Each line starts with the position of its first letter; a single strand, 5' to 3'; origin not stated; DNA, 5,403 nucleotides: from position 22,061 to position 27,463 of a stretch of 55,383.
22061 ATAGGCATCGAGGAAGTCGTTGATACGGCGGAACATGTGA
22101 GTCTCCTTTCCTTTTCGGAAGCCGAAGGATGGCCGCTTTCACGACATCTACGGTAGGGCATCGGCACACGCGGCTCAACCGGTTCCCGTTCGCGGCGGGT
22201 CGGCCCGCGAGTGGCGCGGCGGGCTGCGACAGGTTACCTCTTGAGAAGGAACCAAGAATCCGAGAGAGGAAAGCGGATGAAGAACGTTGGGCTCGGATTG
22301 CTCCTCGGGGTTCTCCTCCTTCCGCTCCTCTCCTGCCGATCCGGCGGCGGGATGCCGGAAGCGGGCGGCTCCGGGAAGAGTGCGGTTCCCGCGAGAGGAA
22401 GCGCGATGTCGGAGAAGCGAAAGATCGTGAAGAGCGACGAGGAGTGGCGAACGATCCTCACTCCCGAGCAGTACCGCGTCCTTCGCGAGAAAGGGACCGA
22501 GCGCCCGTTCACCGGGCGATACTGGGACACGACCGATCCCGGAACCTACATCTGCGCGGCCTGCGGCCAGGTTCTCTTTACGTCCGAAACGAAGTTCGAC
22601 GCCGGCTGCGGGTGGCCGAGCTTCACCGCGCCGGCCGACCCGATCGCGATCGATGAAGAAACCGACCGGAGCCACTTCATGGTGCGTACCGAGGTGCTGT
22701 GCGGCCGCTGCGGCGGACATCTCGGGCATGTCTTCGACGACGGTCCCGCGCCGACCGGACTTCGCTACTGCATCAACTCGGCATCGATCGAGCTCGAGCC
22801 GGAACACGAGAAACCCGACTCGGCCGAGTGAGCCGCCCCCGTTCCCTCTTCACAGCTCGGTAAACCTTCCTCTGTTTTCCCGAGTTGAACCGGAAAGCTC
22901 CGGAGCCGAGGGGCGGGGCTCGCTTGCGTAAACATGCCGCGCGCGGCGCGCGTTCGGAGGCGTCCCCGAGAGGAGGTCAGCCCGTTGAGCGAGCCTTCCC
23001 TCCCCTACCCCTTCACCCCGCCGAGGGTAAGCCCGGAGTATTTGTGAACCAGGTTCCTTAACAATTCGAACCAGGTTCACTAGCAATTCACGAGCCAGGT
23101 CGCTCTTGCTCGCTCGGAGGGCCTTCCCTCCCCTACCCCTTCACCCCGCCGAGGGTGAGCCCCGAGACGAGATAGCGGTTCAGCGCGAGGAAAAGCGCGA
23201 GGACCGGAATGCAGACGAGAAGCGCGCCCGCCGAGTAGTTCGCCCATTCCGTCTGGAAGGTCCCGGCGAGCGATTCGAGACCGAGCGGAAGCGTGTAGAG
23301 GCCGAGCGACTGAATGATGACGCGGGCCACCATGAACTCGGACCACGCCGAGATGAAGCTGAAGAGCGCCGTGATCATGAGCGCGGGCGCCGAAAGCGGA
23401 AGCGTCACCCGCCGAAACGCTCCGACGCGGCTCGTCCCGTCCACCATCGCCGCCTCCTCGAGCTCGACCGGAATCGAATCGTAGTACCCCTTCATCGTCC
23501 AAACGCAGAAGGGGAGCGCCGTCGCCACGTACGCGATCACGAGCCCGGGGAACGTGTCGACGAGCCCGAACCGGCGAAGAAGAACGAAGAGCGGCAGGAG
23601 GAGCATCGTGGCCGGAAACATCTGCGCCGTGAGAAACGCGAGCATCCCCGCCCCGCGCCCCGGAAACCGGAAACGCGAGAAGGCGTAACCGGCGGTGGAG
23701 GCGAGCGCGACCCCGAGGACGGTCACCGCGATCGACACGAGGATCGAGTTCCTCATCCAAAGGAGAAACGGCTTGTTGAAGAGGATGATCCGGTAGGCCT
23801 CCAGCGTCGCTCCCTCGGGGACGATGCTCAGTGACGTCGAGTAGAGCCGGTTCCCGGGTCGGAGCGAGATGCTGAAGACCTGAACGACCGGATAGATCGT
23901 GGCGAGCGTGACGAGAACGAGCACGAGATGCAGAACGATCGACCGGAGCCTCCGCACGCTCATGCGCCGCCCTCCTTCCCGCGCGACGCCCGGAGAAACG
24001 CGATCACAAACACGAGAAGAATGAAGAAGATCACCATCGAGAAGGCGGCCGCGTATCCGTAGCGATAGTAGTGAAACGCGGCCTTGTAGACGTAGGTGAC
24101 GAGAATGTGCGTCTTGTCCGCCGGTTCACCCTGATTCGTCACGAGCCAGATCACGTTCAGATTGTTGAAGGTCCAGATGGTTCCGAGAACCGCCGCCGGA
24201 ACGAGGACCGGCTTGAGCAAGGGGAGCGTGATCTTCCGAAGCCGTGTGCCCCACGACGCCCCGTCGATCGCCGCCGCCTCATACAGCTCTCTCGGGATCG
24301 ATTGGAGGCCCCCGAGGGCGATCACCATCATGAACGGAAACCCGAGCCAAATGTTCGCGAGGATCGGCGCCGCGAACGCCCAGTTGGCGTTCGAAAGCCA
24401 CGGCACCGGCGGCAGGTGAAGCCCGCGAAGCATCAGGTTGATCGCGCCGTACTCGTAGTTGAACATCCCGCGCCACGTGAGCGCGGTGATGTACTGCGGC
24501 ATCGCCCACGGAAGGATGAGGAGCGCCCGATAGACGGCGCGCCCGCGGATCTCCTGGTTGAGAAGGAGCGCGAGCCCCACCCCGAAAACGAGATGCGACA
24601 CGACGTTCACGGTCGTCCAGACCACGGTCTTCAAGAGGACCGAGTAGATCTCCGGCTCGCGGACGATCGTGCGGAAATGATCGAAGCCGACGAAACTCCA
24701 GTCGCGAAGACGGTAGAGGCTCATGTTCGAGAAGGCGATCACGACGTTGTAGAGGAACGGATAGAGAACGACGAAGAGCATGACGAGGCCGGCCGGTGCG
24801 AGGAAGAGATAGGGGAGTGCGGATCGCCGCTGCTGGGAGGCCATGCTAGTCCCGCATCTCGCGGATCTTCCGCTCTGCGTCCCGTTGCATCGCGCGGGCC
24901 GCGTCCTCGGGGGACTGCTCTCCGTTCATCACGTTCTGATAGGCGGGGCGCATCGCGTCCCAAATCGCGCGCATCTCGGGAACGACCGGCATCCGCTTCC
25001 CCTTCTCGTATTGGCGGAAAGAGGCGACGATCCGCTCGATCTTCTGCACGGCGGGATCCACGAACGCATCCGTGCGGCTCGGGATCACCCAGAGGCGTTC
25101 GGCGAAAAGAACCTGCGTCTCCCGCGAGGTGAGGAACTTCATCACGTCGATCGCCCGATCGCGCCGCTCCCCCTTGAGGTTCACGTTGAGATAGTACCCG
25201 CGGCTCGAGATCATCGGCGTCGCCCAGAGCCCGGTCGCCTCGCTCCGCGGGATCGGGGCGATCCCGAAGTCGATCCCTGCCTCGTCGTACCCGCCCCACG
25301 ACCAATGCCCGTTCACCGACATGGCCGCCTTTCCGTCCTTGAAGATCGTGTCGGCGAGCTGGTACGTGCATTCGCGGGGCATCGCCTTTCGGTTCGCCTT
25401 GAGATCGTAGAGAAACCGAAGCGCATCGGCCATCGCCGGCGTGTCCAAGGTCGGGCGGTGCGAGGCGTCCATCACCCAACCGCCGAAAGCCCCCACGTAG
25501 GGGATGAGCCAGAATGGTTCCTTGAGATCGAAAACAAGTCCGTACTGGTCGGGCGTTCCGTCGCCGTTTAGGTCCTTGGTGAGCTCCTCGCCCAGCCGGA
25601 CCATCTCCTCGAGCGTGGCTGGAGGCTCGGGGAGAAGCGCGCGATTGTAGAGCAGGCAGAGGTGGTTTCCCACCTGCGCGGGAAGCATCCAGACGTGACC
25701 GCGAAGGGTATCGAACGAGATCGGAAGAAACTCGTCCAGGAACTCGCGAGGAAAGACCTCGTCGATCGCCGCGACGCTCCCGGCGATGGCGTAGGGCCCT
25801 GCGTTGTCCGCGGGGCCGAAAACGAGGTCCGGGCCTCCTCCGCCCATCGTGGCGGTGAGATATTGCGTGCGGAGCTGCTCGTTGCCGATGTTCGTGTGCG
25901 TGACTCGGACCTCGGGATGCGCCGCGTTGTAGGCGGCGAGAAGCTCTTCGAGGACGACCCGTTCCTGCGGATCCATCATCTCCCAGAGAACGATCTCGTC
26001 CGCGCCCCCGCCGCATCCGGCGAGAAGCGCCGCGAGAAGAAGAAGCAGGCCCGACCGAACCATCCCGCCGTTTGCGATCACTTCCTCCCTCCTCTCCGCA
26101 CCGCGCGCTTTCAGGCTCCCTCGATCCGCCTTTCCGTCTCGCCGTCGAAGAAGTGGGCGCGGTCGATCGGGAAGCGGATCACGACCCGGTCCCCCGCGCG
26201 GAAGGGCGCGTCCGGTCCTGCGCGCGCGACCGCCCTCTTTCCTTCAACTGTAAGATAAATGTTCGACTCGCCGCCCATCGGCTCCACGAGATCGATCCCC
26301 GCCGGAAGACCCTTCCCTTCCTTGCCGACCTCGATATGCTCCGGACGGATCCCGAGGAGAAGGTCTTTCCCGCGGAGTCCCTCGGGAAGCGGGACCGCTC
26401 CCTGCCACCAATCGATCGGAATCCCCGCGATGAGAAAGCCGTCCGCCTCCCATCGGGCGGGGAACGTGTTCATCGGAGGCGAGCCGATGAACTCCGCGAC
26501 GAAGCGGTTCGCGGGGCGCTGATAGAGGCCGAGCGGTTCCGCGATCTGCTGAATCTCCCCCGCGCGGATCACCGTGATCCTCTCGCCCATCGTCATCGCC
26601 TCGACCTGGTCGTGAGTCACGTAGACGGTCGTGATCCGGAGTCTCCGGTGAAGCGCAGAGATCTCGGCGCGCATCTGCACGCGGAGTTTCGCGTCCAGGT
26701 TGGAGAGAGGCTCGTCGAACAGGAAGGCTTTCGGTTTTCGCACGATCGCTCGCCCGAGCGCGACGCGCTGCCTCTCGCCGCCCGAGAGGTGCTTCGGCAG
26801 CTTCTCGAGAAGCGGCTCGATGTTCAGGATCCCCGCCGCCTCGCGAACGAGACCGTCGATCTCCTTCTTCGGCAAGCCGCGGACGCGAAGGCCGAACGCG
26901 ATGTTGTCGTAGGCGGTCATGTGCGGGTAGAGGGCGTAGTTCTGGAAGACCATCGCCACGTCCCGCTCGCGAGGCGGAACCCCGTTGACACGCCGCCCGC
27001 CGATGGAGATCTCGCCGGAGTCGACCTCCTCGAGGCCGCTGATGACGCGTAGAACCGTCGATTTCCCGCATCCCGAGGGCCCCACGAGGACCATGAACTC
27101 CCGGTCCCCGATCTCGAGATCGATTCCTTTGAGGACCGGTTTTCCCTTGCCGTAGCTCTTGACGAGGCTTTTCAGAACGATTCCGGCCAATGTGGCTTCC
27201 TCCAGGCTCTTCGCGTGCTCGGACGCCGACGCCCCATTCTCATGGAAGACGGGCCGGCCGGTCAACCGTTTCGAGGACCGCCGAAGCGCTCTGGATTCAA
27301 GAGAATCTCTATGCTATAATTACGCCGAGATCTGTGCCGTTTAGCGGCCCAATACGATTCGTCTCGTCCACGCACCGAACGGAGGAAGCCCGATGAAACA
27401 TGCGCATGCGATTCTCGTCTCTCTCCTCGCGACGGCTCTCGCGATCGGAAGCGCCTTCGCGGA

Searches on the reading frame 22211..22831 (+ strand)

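Call 62: search_protein_families(library=pfam, proteins=[window:22211-22831:+], max_evalue=0.1)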
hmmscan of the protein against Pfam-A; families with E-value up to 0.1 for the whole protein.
window:22211-22831:+ (206 aa): 6 families
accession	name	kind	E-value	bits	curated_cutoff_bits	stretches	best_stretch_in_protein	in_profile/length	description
PF01641.26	SelR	-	6.5e-52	174.8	24.9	1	83-196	1-115/116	SelR domain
PF24046.1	At4g08330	-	0.00025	21.5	27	1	154-188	71-105/129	At4g08330 beta-tent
PF08271.17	Zn_Ribbon_TF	-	0.014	15.3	29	0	108-122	15-29/43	TFIIB zinc-binding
PF17283.8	Zn_ribbon_SprT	-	0.031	14.8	28.1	0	159-173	21-36/38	SprT-like zinc ribbon domain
PF24458.1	DUF7573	-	0.058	13.8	30.2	0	109-120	8-19/39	Domain of unknown function (DUF7573)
PF01907.25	Ribosomal_L37e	-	0.071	13.6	27.6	0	114-137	17-40/53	Ribosomal protein L37e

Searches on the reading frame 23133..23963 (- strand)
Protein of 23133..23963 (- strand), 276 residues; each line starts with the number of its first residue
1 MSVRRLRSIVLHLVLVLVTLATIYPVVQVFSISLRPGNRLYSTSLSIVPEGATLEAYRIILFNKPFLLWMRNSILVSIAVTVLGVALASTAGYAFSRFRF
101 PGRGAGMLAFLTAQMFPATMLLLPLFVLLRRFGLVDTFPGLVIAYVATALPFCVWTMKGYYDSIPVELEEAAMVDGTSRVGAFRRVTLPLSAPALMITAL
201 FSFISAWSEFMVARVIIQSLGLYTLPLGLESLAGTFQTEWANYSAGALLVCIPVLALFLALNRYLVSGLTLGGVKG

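Call 8: search_protein_families(library=pfam, proteins=[window:23133-23963:-], max_evalue=0.001)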
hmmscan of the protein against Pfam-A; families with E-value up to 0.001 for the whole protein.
window:23133-23963:- (276 aa): 1 family
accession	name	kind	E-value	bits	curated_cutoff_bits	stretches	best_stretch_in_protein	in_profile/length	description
PF00528.27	BPD_transp_1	-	1.1e-15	58.3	26.4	1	84-267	1-180/184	Binding-protein-dependent transport system inner membrane component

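Call 74: search_protein_families(library=ncbifam, proteins=[window:23133-23963:-], max_evalue=0.001)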
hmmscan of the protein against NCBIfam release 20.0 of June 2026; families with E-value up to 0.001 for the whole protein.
window:23133-23963:- (276 aa): 20 families
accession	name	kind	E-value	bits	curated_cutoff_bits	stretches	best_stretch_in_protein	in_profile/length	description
NF008231.0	PRK10998.1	equivalog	5e-53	180.6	261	1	4-276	9-296/296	maltose ABC transporter permease MalG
NF040932.1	ABC_arch_GlcU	equivalog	3e-32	112.3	340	1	8-272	2-268/272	glucose ABC transporter permease GlcU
NF008210.0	PRK10973.1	equivalog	3.4e-25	89.3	297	1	4-269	5-276/281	sn-glycerol-3-phosphate ABC transporter permease UgpE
NF007047.0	PRK09500.1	equivalog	7.8e-15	55.2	326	1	40-233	30-222/257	spermidine/putrescine ABC transporter permease PotC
TIGR02141.1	modB_ABC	equivalog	5.4e-13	49.1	182.6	1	73-262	3-206/208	molybdate ABC transporter permease subunit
TIGR00969.1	3a0106s02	subfamily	5.5e-11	42.4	240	1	8-259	17-265/272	sulfate ABC transporter permease subunit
TIGR01581.1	Mo_ABC_porter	hypoth_equivalog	3.4e-10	39.8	210.3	1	70-219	23-184/225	ABC transporter permease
TIGR02140.1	permease_CysW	equivalog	5.6e-10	39.1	329.1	1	7-259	2-251/261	sulfate ABC transporter permease subunit CysW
NF040839.1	tungstate_WtpB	equivalog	1.6e-09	37.7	340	1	69-216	45-202/251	tungstate ABC transporter permease WtpB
TIGR02139.1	permease_CysT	equivalog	1e-08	35.1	246.1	1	137-220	131-214/265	sulfate ABC transporter permease subunit CysT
NF008208.0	PRK10971.1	equivalog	2e-08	34.1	415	1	129-217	129-219/277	sulfate/thiosulfate ABC transporter permease CysT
NF008620.0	PRK11602.1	equivalog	1.5e-07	30.9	442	1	132-259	140-268/291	sulfate/thiosulfate ABC transporter permease CysW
NF006939.0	PRK09421.1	equivalog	5.5e-07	29.2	262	1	128-251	81-208/230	molybdate ABC transporter permease subunit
TIGR03262.1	PhnU2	equivalog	9.7e-07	27.8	593.25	1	54-217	40-212/546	putative 2-aminoethylphosphonate ABC transporter permease subunit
NF011624.0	PRK15050.1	equivalog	1.7e-06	27.4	247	0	13-260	30-281/297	2-aminoethylphosphonate ABC transporter permease subunit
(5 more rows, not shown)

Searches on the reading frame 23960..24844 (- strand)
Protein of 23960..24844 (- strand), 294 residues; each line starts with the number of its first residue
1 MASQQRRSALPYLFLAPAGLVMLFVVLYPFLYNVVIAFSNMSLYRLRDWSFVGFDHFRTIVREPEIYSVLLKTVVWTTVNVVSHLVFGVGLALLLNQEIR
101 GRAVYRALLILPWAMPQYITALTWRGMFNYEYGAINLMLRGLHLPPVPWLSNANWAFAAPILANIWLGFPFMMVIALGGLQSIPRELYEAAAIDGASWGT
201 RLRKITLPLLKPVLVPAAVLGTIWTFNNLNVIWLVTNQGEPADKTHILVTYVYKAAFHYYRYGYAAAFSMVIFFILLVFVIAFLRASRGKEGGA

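Call 8: search_protein_families(library=pfam, proteins=[window:23960-24844:-], max_evalue=0.001)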
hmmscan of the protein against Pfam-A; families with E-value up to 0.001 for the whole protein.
window:23960-24844:- (294 aa): 1 family
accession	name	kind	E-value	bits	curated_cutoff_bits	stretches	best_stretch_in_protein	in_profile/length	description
PF00528.27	BPD_transp_1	-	3.7e-18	66.3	26.4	1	86-284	3-174/184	Binding-protein-dependent transport system inner membrane component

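Call 74: search_protein_families(library=ncbifam, proteins=[window:23960-24844:-], max_evalue=0.001)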
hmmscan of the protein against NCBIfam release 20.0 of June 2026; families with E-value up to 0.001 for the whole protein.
window:23960-24844:- (294 aa): 21 families
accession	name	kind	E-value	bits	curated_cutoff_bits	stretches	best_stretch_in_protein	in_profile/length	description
NF008232.0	PRK10999.1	equivalog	1.1e-53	182.7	392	1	52-288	265-516/520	maltose ABC transporter permease MalF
NF040931.1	ABC_arch_GlcT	equivalog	5.4e-32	111.5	360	1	20-283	6-267/278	glucose ABC transporter permease GlcT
NF007852.0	PRK10561.1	equivalog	2.1e-27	96.7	335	1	6-284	9-285/295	sn-glycerol-3-phosphate ABC transporter permease UgpA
NF011624.0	PRK15050.1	equivalog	1.1e-16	60.9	247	1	3-279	16-278/297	2-aminoethylphosphonate ABC transporter permease subunit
TIGR01581.1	Mo_ABC_porter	hypoth_equivalog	5.4e-14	52.2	210.3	1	54-276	7-219/225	ABC transporter permease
TIGR02141.1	modB_ABC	equivalog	7.3e-13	48.6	182.6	1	76-282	6-201/208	molybdate ABC transporter permease subunit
TIGR00969.1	3a0106s02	subfamily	2.5e-12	46.8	240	1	52-281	45-266/272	sulfate ABC transporter permease subunit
TIGR03262.1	PhnU2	equivalog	3.2e-12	45.9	593.25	1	20-281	7-252/546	putative 2-aminoethylphosphonate ABC transporter permease subunit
TIGR03226.1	PhnU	equivalog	4.4e-12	46.1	283.45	1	7-290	38-308/311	2-aminoethylphosphonate ABC transporter permease subunit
TIGR02139.1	permease_CysT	equivalog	2.1e-11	43.9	246.1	1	50-280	32-255/265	sulfate ABC transporter permease subunit CysT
TIGR02140.1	permease_CysW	equivalog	1.8e-10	40.7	329.1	1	52-281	31-248/261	sulfate ABC transporter permease subunit CysW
NF008208.0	PRK10971.1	equivalog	2e-09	37.4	415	1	8-286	8-268/277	sulfate/thiosulfate ABC transporter permease CysT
NF007044.0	PRK09497.1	equivalog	1e-07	31.7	348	1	21-288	19-276/285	spermidine/putrescine ABC transporter permease PotB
NF040839.1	tungstate_WtpB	equivalog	4e-07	29.9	340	1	53-285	29-245/251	tungstate ABC transporter permease WtpB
NF040932.1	ABC_arch_GlcU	equivalog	6.4e-07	29.3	340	1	171-280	147-254/272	glucose ABC transporter permease GlcU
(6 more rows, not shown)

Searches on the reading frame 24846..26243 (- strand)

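Call 8: search_protein_families(library=pfam, proteins=[window:24846-26243:-], max_evalue=0.001)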
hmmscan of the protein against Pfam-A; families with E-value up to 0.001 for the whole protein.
window:24846-26243:- (465 aa): 2 families
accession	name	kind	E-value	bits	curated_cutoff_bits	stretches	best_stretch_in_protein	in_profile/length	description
PF13416.11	SBP_bac_8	-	4.7e-28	99.2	27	1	101-401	2-273/279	Bacterial extracellular solute-binding protein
PF01547.30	SBP_bac_1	-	2.1e-23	84.2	26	1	97-377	9-306/307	Bacterial extracellular solute-binding protein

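Call 74: search_protein_families(library=ncbifam, proteins=[window:24846-26081:-], max_evalue=0.001)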
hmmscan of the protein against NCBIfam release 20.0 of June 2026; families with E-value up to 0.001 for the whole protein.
window:24846-26081:- (411 aa): 2 families
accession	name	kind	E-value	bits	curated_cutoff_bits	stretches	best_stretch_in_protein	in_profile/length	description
NF007011.0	PRK09474.1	equivalog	2.5e-41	141.8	291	1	67-400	66-392/396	maltose/maltodextrin ABC transporter substrate-binding protein MalE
NF053763.1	ABCarbgalBndGanS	equivalog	4.4e-22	78.4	700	1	28-398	39-407/420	galactooligosaccharide ABC transporter substrate-binding protein GanS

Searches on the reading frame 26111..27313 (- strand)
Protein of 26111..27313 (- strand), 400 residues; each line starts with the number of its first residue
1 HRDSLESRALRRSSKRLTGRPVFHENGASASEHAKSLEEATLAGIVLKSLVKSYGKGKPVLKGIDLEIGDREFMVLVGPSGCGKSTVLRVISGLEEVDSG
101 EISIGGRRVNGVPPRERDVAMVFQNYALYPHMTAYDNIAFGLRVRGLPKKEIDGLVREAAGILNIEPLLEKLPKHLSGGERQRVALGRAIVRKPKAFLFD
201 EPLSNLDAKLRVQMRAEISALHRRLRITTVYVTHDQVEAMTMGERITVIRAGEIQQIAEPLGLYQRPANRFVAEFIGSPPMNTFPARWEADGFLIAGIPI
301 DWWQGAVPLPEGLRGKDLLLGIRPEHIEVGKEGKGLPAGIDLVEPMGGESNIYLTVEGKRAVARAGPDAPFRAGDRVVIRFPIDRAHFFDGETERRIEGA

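Call 8: search_protein_families(library=pfam, proteins=[window:26111-27313:-], max_evalue=0.001)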
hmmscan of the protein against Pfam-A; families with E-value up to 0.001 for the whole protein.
window:26111-27313:- (400 aa): 6 families
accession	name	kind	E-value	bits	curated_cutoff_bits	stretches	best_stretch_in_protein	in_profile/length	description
PF00005.33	ABC_tran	-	8.7e-30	104.5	25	1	61-203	1-136/137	ABC transporter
PF08402.16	TOBE_2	-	1.2e-13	51.4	21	1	320-389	1-76/76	TOBE domain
PF17912.7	OB_MalK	-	1.2e-09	39.3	27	1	277-327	1-53/53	MalK OB fold domain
PF13304.12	AAA_21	-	1.3e-05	25.9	27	0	73-114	1-54/304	AAA domain, putative AbiEii toxin, Type IV TA system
PF02463.25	SMC_N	-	0.00015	21.7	40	0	70-248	23-213/220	RecF/RecN/SMC N terminal domain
PF03215.21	Rad17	-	0.00034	21.1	23.8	1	62-94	36-68/186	Rad17 P-loop domain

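Call 74: search_protein_families(library=ncbifam, proteins=[window:26111-27190:-], max_evalue=0.001)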
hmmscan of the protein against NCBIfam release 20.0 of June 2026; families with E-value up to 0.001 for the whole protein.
window:26111-27190:- (359 aa): 184 families (the best 25 are shown)
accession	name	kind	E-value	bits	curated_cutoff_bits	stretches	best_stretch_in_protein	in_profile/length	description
NF008653.0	PRK11650.1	subfamily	8.1e-140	465.9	432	1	1-357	1-356/357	sn-glycerol-3-phosphate ABC transporter ATP-binding protein UgpC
NF008233.0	PRK11000.1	equivalog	7.2e-113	377.2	568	1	1-351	1-358/369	maltose/maltodextrin ABC transporter ATP-binding protein MalK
NF006987.0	PRK09452.1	equivalog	1.6e-90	303.5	482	1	4-246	18-257/378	spermidine/putrescine ABC transporter ATP-binding protein PotA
TIGR03265.1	PhnT2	equivalog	1.8e-88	297.2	457.7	1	5-303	6-300/353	putative 2-aminoethylphosphonate ABC transporter ATP-binding protein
NF040933.2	ABC_arch_GlcV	equivalog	5.5e-86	288.6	450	1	4-293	3-293/357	glucose ABC transporter ATP-binding protein GlcV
TIGR01187.1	potA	subfamily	1.1e-85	287.7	355.6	1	35-240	1-206/325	polyamine ABC transporter ATP-binding protein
NF043075.1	MMSYN1_0197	equivalog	3.8e-81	272.7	550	1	4-237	3-235/341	spermidine/putrescine ABC transporter ATP-binding protein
NF008513.0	PRK11432.1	equivalog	4e-81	272.7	496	1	4-317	7-315/351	ferric ABC transporter ATP-binding protein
TIGR03258.1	PhnT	equivalog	3.5e-78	263.1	499.15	1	2-343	7-352/359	2-aminoethylphosphonate ABC transport system ATP-binding subunit PhnT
NF040840.2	tungstate_WtpC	equivalog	1.9e-75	254.3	440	1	9-290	7-280/347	tungstate ABC transporter ATP-binding protein WtpC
TIGR00968.1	3a0106s01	subfamily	7.3e-73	245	342.75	1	4-237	1-233/237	sulfate ABC transporter ATP-binding protein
NF008621.0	PRK11607.1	equivalog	2e-68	230.9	613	1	6-238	22-253/377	putrescine ABC transporter ATP-binding subunit PotG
NF008105.0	PRK10851.1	equivalog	1.2e-65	221.6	502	1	4-248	3-248/362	sulfate/thiosulfate ABC transporter ATP-binding protein CysA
TIGR01186.1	proV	subfamily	5.8e-56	190.2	326.6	1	19-237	8-232/363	betaine/proline/choline family ABC transporter ATP-binding protein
TIGR03415.1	ABC_choXWV_ATP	equivalog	8.2e-49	166.5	483.75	1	21-237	41-267/382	choline ABC transporter ATP-binding protein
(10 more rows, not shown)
